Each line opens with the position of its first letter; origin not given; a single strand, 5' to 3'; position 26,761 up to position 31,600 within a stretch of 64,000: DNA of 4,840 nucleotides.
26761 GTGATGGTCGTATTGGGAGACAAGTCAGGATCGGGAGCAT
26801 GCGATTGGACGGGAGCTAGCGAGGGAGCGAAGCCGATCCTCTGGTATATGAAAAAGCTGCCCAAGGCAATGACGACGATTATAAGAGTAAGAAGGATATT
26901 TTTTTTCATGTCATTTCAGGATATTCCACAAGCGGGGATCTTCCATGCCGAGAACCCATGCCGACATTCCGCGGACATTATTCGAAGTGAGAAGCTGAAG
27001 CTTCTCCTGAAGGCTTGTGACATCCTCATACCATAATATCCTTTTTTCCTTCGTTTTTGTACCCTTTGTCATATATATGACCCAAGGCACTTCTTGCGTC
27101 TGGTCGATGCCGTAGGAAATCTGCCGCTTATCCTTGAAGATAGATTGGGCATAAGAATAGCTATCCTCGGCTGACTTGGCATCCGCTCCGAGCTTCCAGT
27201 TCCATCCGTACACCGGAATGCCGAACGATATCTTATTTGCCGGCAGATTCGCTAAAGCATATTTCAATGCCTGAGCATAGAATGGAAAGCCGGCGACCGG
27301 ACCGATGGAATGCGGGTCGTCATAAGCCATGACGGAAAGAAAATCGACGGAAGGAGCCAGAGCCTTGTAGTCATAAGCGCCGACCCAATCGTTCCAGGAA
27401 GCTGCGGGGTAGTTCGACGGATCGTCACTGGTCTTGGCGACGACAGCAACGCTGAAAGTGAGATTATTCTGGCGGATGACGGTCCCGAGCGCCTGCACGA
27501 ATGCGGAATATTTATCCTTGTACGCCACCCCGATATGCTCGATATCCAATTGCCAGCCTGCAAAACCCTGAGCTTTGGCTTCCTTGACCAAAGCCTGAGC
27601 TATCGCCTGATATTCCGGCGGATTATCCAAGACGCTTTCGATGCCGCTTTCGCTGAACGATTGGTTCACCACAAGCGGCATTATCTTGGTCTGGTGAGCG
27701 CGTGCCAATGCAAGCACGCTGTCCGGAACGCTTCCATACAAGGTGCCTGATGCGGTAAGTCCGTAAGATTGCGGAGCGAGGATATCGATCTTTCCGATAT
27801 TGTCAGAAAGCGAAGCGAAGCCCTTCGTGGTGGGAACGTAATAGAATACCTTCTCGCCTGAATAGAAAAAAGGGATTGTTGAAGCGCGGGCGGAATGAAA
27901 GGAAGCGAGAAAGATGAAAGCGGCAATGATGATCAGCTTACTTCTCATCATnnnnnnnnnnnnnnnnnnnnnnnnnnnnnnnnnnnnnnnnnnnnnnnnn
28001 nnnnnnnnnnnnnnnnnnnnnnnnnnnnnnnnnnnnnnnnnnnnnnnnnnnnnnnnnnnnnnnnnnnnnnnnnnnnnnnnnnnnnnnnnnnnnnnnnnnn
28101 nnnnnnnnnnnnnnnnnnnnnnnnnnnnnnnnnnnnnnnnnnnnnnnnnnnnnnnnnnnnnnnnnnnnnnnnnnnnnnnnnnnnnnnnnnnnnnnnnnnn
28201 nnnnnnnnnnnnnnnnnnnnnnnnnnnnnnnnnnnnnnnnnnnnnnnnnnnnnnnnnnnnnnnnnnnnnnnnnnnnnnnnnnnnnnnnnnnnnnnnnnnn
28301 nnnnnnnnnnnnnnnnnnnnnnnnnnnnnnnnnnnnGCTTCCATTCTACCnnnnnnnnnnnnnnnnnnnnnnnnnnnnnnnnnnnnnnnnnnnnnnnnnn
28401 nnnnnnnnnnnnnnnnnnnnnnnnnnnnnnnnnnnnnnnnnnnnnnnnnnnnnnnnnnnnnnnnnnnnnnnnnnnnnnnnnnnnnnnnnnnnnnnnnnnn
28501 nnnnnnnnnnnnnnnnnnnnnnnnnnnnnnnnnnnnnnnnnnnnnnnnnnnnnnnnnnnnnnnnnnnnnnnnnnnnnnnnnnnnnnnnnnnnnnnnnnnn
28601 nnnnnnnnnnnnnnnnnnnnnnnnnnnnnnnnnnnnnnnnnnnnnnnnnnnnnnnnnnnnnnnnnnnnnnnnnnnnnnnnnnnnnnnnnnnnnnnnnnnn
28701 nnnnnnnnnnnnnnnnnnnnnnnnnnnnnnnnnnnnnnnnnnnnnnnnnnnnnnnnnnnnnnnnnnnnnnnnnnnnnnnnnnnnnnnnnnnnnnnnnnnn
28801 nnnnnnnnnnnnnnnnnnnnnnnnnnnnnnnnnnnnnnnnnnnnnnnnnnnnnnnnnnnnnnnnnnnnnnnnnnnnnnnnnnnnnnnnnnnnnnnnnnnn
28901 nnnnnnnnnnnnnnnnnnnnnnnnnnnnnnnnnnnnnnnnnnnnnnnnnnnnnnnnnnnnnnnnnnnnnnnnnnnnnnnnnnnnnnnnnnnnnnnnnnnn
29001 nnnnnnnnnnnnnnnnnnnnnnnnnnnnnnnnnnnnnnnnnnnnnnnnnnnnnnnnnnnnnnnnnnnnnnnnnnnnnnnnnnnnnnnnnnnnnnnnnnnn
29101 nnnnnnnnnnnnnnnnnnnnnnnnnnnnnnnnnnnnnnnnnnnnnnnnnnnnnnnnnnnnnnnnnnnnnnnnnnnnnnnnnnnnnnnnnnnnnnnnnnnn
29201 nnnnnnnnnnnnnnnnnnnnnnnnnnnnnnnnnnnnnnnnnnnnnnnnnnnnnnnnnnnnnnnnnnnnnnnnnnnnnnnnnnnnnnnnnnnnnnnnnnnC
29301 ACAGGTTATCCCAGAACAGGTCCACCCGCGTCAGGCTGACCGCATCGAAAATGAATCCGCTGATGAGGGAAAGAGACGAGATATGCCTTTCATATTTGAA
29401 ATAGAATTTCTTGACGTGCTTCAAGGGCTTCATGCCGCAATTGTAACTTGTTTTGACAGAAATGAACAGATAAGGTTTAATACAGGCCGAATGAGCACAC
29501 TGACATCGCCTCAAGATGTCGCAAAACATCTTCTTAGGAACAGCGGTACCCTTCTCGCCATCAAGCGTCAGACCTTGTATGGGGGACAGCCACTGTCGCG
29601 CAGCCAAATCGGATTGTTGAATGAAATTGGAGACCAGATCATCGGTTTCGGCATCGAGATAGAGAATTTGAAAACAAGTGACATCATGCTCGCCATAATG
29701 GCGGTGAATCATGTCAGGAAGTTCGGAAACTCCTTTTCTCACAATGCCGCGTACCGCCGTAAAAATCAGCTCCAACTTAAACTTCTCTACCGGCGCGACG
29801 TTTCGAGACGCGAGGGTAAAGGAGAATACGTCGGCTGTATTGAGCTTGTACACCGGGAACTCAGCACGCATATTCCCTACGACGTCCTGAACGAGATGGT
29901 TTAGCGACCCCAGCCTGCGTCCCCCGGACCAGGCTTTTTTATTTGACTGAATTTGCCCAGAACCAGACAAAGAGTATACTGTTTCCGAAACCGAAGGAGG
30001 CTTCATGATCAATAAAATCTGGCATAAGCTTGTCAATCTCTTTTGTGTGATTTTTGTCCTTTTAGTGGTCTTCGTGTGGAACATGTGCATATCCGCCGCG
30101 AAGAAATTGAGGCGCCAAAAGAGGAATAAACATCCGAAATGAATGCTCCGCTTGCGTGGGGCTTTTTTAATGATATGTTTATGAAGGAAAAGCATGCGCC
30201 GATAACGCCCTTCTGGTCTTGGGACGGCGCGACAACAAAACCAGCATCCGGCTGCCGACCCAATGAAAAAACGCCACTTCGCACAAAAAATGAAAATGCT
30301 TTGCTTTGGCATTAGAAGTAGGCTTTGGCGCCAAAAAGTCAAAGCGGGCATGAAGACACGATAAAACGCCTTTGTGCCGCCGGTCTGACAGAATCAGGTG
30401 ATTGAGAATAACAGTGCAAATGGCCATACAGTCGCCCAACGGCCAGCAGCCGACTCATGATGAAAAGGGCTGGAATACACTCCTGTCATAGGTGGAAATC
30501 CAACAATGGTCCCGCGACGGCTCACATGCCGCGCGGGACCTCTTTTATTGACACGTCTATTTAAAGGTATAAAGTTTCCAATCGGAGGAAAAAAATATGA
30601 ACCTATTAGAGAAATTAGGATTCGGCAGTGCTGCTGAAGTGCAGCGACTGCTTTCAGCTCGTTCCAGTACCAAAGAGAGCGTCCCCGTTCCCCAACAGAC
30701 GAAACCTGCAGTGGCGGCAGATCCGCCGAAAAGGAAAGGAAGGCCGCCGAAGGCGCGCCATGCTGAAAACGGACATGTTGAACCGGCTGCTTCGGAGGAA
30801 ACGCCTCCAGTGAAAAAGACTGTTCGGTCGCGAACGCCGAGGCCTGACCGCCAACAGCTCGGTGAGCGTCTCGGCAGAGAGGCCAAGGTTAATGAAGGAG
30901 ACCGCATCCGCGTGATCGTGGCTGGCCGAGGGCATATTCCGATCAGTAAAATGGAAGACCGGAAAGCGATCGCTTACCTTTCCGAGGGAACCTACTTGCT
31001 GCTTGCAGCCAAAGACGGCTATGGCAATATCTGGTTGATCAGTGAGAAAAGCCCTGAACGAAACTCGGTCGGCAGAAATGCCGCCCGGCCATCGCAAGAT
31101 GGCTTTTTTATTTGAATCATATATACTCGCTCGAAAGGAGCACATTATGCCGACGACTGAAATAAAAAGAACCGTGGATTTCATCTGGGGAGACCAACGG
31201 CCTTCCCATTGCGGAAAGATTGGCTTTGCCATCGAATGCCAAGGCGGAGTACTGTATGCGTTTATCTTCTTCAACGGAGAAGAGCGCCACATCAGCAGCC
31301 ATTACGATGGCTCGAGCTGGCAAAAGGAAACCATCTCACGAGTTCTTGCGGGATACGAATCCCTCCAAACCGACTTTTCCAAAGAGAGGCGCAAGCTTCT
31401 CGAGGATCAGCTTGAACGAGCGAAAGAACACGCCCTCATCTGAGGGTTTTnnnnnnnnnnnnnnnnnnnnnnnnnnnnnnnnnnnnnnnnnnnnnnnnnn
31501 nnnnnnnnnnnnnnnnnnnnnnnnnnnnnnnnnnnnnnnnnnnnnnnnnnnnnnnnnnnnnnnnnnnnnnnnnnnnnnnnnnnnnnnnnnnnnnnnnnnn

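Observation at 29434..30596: Gene-poor 1.1 kb pocket holding a consensus promoter, a leaderless ORF, a 45-aa membrane protein with a strong Shine-Dalgarno site, and about 340 nt of terminator-bounded non-coding sequence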

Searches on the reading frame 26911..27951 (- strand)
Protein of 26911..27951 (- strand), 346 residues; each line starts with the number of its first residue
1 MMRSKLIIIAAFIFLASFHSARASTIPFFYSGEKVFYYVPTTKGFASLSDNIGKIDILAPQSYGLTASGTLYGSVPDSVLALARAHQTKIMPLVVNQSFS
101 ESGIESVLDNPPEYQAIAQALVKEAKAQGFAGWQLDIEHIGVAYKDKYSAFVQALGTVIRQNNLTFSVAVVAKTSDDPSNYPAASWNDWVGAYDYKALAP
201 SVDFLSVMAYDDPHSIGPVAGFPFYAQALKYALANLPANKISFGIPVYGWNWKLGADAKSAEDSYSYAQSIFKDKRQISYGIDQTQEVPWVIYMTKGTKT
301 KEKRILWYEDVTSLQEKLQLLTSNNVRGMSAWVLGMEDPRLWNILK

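Call 9: search_protein_families(library=pfam, proteins=[window:26911-27951:-], max_evalue=0.1)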
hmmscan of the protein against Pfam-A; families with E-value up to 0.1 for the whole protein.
window:26911-27951:- (346 aa): 2 families
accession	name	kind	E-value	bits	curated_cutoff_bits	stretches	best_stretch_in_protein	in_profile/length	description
PF00704.34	Glyco_hydro_18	-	3.8e-24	86.4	29.6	1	82-336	57-316/317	Glycosyl hydrolases family 18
PF03644.19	Glyco_hydro_85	-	0.00035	20.6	22.2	1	87-162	51-132/302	Glycosyl hydrolase family 85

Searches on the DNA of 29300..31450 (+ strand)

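Call 4: search_rna_families(source=window, start=29300, end=30700, threshold=evalue, max_evalue=10, show_alignments=3)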
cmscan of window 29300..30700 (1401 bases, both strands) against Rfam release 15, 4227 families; matches with E-value up to 10: 4.
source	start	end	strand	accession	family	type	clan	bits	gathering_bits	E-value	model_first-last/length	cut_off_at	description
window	30029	30171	+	RF01859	Phe_leader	Cis-reg; leader;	-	21.1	55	1.2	1-125/125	no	Phenylalanine leader peptide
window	29602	29655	-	RF00321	snoZ247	Gene; snRNA; snoRNA; CD-box;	-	15.9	38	5.3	1-139/139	no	Small nucleolar RNA Z247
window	30152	30208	+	RF01841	veev_FSE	Cis-reg; frameshift_element;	-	15.8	55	6.7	1-71/71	no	venezuelan equine encephalitis virus ribosomal frameshift element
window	30072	30174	+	RF02076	STnc100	Gene; sRNA;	-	14.9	47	1.9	1-206/206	no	Gammaproteobacterial sRNA STnc100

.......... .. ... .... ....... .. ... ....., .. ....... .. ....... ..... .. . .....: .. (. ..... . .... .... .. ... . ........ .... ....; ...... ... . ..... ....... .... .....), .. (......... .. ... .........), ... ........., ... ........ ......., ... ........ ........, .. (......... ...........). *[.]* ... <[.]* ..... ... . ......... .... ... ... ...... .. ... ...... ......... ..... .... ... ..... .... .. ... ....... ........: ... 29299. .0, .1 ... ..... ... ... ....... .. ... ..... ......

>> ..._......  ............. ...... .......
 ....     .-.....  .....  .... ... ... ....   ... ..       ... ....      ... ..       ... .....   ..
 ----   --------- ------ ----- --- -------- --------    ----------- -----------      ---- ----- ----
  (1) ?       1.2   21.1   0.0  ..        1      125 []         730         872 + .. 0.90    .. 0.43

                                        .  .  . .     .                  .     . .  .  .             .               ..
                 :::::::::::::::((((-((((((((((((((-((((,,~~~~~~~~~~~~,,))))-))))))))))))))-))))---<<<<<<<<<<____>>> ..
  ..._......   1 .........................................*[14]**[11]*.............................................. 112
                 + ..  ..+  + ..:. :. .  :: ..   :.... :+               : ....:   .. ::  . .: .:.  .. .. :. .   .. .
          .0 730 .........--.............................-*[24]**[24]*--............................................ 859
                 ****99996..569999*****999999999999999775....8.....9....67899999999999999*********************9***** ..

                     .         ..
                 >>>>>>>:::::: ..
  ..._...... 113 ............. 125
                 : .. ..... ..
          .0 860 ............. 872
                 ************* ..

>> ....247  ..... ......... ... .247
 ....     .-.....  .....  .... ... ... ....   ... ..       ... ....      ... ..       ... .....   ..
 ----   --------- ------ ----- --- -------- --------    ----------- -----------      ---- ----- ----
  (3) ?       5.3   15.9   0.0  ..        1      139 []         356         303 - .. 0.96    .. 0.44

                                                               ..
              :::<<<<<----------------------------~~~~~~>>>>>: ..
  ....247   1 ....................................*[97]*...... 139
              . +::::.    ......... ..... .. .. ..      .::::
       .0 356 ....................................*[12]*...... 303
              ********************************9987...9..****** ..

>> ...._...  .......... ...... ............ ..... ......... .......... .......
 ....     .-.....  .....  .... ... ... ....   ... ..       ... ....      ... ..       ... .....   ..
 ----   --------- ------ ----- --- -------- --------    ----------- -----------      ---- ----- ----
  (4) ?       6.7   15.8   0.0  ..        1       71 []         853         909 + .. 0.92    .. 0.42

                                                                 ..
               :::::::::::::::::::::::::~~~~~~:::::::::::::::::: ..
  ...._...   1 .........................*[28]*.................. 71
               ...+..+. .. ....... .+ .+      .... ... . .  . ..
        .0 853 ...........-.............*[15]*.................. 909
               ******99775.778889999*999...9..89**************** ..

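Call 98: search_dna_similar(query=window:29905-31450:+, collection=plasmids, mode=distant, max_evalue=0.001, max_rows=5)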
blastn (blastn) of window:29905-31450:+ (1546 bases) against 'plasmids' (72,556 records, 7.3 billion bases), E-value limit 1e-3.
No match.
